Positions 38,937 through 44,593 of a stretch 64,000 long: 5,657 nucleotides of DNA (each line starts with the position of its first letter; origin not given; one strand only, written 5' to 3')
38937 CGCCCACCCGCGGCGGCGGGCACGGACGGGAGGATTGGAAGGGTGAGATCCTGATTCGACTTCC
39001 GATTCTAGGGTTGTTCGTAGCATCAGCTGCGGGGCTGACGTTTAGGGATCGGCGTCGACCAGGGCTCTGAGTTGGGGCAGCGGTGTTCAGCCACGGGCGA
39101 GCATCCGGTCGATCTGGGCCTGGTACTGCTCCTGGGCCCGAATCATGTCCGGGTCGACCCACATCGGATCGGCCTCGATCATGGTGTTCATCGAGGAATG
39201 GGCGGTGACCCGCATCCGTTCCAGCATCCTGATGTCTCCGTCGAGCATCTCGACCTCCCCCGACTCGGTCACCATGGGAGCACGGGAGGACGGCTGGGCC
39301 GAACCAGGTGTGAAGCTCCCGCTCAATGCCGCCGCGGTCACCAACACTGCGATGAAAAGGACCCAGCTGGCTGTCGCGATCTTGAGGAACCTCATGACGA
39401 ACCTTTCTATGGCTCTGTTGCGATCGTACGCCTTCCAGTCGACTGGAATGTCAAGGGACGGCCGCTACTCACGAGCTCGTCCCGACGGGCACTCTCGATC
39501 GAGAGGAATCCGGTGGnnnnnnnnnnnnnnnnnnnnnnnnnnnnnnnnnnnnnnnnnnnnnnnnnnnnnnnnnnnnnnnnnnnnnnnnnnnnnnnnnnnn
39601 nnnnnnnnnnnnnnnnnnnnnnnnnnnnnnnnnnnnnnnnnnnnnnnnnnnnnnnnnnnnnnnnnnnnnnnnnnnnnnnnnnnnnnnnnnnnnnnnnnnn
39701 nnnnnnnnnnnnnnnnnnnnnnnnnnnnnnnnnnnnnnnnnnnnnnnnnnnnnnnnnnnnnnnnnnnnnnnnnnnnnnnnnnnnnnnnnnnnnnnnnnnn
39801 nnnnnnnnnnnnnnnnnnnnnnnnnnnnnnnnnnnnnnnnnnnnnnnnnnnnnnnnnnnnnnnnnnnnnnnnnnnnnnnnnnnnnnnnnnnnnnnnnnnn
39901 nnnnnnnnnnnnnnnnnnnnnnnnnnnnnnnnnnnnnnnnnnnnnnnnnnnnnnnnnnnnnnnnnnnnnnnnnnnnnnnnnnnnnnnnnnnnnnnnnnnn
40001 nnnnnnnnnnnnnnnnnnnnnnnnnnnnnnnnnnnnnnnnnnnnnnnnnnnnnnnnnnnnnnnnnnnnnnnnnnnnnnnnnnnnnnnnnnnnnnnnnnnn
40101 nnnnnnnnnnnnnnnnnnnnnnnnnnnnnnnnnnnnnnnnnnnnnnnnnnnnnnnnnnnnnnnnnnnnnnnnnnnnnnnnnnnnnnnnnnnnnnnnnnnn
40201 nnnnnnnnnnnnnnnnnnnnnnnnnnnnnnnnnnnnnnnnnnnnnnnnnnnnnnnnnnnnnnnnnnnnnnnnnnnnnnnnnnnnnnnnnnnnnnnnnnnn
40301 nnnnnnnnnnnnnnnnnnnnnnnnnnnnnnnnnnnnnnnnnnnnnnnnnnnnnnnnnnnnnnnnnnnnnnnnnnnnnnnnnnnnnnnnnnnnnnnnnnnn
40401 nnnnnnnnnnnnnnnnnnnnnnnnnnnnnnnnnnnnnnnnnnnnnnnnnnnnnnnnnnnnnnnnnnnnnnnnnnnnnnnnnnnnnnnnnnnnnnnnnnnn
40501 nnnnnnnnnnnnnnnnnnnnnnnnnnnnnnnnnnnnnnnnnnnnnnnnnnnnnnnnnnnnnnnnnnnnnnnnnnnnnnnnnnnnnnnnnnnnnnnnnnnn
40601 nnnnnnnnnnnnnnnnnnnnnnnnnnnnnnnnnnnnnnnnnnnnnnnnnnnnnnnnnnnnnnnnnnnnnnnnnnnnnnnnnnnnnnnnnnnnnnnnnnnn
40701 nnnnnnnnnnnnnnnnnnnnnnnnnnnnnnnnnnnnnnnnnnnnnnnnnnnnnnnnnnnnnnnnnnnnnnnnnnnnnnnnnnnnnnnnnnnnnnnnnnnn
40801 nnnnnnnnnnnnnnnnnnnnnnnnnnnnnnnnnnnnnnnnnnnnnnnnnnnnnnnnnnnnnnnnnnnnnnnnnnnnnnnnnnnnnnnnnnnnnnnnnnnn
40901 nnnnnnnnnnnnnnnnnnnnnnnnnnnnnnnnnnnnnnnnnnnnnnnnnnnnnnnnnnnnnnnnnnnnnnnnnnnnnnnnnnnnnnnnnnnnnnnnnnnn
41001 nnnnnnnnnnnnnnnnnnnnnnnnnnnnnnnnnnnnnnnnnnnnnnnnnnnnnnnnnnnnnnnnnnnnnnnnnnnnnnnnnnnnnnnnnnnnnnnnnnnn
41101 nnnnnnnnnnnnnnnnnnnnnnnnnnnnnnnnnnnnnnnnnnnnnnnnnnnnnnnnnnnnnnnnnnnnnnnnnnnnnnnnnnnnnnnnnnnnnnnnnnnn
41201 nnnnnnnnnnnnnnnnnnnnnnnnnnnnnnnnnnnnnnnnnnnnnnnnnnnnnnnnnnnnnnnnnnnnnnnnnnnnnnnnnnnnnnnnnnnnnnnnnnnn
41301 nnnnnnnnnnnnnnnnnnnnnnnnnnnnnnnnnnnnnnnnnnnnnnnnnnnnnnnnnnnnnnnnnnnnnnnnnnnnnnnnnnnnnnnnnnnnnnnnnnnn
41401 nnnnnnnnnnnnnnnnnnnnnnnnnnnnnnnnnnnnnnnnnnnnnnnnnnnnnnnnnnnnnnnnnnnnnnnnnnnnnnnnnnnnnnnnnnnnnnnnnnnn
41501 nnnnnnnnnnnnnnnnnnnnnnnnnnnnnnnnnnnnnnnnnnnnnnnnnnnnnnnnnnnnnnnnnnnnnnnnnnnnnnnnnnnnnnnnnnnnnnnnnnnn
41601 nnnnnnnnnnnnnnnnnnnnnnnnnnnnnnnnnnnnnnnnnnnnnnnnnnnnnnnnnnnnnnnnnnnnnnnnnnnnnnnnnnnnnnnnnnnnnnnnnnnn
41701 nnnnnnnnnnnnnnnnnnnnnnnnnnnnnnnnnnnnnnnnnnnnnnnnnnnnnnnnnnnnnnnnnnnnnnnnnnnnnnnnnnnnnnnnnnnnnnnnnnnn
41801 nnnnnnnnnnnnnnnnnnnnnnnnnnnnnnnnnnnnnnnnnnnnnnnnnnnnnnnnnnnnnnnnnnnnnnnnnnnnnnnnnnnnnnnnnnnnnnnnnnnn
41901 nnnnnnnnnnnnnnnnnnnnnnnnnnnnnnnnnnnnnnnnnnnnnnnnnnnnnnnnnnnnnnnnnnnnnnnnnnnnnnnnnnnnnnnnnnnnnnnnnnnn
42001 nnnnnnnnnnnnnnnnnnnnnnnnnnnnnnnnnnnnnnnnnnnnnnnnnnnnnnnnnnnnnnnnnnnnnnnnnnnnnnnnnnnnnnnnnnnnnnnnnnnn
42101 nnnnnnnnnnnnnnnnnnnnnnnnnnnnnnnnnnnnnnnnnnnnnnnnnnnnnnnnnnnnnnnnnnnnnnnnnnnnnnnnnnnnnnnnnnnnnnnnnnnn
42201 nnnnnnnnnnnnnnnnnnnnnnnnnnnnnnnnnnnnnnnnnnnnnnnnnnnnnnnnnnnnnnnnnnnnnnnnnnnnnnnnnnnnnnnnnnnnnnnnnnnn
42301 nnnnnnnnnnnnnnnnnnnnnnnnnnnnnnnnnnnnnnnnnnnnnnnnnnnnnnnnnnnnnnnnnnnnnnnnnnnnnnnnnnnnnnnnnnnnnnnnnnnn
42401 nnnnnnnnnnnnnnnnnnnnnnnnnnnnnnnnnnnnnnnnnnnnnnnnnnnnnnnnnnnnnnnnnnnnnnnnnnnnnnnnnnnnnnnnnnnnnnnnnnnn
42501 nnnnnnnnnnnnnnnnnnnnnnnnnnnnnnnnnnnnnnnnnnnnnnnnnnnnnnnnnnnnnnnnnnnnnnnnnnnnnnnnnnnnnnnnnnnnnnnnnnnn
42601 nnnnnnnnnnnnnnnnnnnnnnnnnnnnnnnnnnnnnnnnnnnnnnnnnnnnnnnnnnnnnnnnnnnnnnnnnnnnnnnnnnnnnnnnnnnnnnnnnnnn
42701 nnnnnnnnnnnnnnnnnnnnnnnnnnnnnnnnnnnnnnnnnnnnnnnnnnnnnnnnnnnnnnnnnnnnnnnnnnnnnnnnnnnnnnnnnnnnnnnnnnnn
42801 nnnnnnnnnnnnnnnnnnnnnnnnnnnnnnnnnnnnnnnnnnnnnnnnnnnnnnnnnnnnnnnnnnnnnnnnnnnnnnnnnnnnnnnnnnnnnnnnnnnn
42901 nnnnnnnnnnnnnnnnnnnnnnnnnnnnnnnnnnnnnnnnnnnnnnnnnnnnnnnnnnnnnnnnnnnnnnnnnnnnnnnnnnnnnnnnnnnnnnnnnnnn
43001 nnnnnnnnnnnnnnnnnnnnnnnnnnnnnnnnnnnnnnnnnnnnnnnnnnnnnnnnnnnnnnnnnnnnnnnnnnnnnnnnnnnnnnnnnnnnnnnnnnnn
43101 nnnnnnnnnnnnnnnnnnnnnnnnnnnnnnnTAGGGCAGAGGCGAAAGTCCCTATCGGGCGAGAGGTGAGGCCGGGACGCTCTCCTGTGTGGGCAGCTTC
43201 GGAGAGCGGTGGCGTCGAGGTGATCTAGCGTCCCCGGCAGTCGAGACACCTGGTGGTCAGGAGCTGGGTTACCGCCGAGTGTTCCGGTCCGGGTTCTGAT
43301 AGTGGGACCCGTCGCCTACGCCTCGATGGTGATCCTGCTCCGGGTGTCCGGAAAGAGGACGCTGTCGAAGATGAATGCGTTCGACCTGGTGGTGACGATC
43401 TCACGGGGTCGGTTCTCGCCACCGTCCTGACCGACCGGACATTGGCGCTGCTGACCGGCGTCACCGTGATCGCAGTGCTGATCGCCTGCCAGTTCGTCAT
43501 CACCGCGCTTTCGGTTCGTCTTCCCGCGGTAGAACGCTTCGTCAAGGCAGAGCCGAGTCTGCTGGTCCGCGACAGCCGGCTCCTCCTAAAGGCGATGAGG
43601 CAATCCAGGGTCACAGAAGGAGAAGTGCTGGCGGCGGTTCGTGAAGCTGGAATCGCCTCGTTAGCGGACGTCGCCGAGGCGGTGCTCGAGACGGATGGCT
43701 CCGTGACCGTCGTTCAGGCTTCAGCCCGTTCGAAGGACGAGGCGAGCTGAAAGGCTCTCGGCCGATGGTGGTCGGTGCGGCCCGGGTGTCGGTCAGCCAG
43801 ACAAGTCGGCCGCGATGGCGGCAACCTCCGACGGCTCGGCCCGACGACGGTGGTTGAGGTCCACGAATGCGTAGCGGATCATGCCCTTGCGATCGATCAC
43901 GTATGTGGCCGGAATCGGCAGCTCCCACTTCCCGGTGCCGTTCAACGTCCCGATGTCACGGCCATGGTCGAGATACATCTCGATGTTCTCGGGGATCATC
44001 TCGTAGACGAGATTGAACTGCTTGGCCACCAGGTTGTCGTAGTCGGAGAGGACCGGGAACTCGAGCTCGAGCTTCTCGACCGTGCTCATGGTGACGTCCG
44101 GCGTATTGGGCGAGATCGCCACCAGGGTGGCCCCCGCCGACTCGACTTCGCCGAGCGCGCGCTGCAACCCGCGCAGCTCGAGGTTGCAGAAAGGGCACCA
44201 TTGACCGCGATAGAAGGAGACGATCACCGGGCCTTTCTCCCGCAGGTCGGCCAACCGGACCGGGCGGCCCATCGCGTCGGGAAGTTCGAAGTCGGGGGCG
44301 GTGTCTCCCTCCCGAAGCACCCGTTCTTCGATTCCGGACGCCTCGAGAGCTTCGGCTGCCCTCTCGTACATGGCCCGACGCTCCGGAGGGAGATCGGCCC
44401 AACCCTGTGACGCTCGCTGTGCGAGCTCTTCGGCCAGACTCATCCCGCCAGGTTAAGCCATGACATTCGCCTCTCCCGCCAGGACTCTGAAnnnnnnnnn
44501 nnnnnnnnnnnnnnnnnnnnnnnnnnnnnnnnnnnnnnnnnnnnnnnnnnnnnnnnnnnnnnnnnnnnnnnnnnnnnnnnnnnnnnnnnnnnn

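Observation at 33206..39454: Four near-identical 32-bp MerR-type promoter-operators define a compact, non-canonical metal regulon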

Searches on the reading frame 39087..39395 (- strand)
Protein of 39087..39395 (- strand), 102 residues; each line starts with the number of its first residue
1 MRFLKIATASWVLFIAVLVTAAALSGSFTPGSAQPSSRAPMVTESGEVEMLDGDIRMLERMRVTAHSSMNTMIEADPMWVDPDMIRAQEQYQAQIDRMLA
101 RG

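Call 7: search_protein_families(library=pfam, proteins=[window:39087-39395:-], max_evalue=0.01)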
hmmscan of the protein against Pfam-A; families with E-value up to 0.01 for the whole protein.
window:39087-39395:- (102 aa): 0 families

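Call 35: search_protein_families(library=ncbifam, proteins=[window:39087-39395:-], max_evalue=0.001)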
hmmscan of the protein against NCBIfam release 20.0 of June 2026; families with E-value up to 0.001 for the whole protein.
window:39087-39395:- (102 aa): 0 families
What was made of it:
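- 39087..39395 (-): 102-aa membrane-anchored Met-rich protein with no Cys or His. No Pfam or NCBIfam hit (calls 7, 35).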

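Call 57: find_homologous_proteins(query=window:39087-39395:-, max_evalue=0.001)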
Query window:39087-39395:- (102 aa): 30 proteins with E <= 0.001 among 38 candidates.
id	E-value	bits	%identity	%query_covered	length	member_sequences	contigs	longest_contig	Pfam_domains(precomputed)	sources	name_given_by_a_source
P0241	1.5e-58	212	100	100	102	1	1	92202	-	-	-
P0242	7.8e-40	153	74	97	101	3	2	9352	-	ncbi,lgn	ncbi:MAG: hypothetical protein WD354_12025 [Acidimicrobiia bacterium]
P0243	1.8e-38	148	70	99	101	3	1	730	-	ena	-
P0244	2.0e-37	145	69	99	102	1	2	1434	-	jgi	jgi:hypothetical protein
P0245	5.0e-37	144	68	99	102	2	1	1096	-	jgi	jgi:hypothetical protein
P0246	5.5e-36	140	65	99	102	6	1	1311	-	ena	-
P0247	7.5e-35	137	64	99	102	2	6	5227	-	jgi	jgi:hypothetical protein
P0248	1.5e-34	136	66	99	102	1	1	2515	-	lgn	-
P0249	5.1e-32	128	64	96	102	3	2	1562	-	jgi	jgi:hypothetical protein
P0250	3.0e-31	125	60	100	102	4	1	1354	-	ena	-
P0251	4.9e-31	124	62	96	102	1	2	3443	-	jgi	jgi:hypothetical protein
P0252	5.9e-31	124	62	99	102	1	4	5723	-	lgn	-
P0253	4.1e-30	122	58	99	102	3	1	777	-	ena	-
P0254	4.6e-30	121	59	100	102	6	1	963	-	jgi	jgi:hypothetical protein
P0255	2.6e-27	113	57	99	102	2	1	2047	-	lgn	-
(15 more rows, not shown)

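Call 64: predict_structure(alignment_id=A2)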
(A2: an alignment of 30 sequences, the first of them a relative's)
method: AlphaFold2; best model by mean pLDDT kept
length: 102 residues; sequences in the alignment: 30
mean_pLDDT: 75.3   pTM: 0.30
mean pLDDT of the five models: 75.3, 74.6, 72.3, 71.0, 70.4
residues with pLDDT >= 90: 19; 70-90: 55; 50-70: 11; < 50: 17
segments of 3 or more residues with pLDDT < 50: 26-42
pLDDT, mean of each block of 10 residues (from residue 1): 74 86 56 40 63 91 83 78 89 93 80
secondary structure, 60 per line:
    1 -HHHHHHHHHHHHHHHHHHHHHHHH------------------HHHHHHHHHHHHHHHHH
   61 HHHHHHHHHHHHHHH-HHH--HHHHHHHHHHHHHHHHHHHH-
elements in order: H2-25 H44-75 H82-101
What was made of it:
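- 39087..39395 (-): The AF2 model shows a TM helix, a disordered linker and a helical hairpin, with pLDDT 75 and pTM 0.30 (call 64).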

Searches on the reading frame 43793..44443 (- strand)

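Call 26: search_protein_families(library=pfam, proteins=[window:43793-44443:-], max_evalue=0.01)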
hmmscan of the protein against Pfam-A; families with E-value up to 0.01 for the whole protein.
window:43793-44443:- (216 aa): 2 families
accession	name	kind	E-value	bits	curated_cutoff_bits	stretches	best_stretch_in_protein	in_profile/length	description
PF00578.27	AhpC-TSA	-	1.8e-32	112.3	26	1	46-191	2-123/124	AhpC/TSA family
PF08534.16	Redoxin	-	3.1e-18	66.4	26.6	1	45-205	2-142/148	Redoxin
